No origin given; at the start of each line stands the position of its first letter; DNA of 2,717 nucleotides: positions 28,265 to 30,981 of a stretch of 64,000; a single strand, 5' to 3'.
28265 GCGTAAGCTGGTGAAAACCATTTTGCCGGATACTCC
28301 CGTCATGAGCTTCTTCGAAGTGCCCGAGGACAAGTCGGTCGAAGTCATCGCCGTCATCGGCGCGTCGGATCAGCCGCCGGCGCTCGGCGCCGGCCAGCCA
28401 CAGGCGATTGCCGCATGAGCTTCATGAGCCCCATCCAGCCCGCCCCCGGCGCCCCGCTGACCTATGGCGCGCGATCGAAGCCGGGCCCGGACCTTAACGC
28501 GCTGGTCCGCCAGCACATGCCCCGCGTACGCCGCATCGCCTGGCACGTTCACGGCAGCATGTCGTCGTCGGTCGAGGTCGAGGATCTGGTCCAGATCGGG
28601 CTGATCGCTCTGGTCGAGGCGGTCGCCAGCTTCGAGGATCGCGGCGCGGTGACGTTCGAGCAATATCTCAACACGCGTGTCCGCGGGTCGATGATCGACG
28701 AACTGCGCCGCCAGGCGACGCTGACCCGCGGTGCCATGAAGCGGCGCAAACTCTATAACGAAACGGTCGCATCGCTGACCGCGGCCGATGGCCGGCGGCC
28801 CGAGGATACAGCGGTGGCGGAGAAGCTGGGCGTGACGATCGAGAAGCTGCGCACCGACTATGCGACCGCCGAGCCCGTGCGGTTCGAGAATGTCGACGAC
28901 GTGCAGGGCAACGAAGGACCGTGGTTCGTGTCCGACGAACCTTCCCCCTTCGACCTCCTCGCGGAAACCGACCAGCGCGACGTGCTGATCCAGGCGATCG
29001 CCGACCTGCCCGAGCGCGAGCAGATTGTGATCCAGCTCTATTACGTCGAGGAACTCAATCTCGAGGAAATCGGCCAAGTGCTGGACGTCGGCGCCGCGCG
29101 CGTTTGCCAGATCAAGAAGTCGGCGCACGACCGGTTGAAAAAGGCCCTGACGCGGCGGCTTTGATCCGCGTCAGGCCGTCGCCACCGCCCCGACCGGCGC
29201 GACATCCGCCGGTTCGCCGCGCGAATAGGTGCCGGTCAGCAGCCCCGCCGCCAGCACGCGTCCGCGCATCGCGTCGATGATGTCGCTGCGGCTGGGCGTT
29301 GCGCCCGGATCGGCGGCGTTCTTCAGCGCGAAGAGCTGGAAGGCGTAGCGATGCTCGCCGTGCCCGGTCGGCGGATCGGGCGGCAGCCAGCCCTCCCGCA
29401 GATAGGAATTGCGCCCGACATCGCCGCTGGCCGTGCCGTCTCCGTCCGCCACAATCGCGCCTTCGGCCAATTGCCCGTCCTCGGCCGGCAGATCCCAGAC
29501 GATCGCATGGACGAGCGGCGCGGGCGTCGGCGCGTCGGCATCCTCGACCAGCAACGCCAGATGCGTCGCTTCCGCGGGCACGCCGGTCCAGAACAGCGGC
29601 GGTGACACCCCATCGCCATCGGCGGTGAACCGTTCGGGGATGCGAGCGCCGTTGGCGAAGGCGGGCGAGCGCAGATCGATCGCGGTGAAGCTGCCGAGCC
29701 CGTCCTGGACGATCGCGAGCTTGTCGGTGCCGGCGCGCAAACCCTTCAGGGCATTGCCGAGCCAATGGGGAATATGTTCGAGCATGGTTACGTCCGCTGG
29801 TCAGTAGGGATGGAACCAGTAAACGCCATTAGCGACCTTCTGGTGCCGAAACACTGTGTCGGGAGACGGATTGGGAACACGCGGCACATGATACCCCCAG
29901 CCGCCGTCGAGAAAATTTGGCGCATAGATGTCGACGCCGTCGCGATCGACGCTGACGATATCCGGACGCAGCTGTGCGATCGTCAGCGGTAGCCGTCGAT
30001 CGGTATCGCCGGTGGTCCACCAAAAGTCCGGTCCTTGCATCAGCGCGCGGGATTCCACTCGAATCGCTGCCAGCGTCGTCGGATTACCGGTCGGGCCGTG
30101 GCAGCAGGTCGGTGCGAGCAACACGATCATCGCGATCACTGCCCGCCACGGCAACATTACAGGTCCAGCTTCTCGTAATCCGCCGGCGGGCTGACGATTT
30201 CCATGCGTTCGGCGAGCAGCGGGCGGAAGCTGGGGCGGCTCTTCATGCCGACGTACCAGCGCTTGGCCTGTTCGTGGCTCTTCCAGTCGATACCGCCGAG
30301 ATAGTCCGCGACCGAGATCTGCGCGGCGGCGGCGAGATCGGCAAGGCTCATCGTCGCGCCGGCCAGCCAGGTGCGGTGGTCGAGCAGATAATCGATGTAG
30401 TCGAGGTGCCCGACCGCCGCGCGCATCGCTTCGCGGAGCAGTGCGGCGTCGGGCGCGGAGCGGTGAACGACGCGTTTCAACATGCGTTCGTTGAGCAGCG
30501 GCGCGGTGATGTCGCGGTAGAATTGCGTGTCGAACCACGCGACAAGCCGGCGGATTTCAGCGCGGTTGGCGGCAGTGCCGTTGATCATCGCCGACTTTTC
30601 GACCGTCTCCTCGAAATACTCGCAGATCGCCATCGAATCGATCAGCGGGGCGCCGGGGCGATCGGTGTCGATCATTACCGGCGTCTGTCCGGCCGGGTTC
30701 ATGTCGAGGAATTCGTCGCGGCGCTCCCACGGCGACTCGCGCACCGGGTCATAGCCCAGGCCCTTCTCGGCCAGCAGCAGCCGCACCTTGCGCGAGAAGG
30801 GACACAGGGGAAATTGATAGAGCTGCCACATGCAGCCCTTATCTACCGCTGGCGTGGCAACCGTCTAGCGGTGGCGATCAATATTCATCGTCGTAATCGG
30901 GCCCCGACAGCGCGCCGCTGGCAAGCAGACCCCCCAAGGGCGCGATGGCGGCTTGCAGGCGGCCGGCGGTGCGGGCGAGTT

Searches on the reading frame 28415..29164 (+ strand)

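Call 38: search_protein_families(library=pfam, proteins=[window:28415-29164:+], max_evalue=0.001)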
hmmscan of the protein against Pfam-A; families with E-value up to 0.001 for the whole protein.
window:28415-29164:+ (249 aa): 3 families
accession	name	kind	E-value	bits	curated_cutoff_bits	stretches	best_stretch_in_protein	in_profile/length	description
PF04542.20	Sigma70_r2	-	2.5e-16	59.6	24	1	30-101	1-69/71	Sigma-70 region 2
PF04545.22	Sigma70_r4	-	1.4e-15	57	24.1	1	194-243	1-50/50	Sigma-70, region 4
PF08281.18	Sigma70_r4_2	-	2e-06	27.8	25.7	1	190-226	3-39/54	Sigma-70, region 4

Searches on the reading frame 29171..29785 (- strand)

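Call 38: search_protein_families(library=pfam, proteins=[window:29171-29785:-], max_evalue=0.001)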
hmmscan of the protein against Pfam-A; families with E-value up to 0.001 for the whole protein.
window:29171-29785:- (204 aa): 1 family
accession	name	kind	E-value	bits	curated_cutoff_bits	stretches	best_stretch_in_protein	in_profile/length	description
PF01161.25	PBP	-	1.2e-31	110.3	24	1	48-187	1-135/135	Phosphatidylethanolamine-binding protein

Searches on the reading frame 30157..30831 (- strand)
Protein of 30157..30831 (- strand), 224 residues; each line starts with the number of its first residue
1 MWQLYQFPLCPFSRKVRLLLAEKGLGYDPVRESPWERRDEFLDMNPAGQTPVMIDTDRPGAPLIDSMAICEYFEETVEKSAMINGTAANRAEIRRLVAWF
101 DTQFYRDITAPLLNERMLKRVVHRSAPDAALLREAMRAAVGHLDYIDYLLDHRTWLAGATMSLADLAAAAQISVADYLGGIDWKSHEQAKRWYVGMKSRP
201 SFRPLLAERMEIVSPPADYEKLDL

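Call 38: search_protein_families(library=pfam, proteins=[window:30157-30831:-], max_evalue=0.001)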
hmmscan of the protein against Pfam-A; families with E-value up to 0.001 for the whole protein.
window:30157-30831:- (224 aa): 5 families
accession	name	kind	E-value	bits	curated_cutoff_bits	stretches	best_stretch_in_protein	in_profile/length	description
PF13409.12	GST_N_2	-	2.2e-18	67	25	1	10-76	2-70/70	Glutathione S-transferase, N-terminal domain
PF13417.12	GST_N_3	-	2.8e-18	66.4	22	1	4-78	1-72/75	Glutathione S-transferase, N-terminal domain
PF02798.26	GST_N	-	6.5e-13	49.3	20.9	1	3-73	4-74/76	Glutathione S-transferase, N-terminal domain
PF00043.30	GST_C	-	1.6e-05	25.5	20.7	1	121-200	13-93/93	Glutathione S-transferase, C-terminal domain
PF13410.11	GST_C_2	-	0.0002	21.8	24.9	1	130-193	2-67/69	Glutathione S-transferase, C-terminal domain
